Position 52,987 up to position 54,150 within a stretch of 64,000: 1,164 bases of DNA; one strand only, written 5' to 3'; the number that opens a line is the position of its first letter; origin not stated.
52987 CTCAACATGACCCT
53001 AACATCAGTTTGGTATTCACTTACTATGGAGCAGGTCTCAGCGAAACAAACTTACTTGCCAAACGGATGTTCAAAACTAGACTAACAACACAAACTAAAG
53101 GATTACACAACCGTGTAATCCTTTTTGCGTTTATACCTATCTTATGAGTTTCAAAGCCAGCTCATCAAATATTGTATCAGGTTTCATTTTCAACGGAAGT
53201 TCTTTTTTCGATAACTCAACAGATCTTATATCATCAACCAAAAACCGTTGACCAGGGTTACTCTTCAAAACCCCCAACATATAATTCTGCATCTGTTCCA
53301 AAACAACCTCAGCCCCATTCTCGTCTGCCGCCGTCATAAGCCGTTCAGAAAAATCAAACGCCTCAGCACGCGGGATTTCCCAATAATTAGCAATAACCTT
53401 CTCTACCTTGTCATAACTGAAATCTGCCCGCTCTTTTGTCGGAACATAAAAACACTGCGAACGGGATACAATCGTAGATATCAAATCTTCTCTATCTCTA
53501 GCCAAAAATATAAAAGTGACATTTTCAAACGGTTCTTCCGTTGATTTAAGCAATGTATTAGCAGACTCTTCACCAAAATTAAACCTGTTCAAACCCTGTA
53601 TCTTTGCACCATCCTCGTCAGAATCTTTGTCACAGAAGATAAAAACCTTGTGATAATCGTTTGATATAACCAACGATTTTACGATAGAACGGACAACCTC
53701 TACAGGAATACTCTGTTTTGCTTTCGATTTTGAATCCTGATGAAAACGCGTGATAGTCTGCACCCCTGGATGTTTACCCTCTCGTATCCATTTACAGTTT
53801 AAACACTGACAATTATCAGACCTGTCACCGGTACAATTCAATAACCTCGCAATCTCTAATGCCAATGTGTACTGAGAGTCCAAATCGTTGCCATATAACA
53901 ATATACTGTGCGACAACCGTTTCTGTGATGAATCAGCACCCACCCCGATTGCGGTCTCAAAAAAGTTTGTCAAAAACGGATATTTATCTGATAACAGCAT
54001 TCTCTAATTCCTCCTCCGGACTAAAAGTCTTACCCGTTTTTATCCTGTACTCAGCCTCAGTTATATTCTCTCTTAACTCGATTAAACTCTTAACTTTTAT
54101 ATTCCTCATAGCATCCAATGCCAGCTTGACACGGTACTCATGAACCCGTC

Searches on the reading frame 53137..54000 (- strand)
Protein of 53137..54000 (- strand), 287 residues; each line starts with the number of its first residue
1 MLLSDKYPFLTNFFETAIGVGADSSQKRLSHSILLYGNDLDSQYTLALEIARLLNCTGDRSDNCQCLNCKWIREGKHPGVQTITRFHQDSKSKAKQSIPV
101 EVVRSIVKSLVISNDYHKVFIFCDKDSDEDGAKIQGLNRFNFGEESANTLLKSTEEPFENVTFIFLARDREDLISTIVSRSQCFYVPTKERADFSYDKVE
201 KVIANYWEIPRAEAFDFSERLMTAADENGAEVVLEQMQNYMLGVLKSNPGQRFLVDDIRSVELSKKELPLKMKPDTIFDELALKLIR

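Call 83: search_protein_families(library=pfam, proteins=[window:53137-54000:-], max_evalue=0.001)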
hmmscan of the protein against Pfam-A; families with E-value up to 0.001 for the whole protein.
window:53137-54000:- (287 aa): 1 family
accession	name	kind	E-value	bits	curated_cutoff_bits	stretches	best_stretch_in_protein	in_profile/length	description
PF13177.12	DNA_pol3_delta2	-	2.9e-23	83.1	27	1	25-187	14-158/161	DNA polymerase III, delta subunit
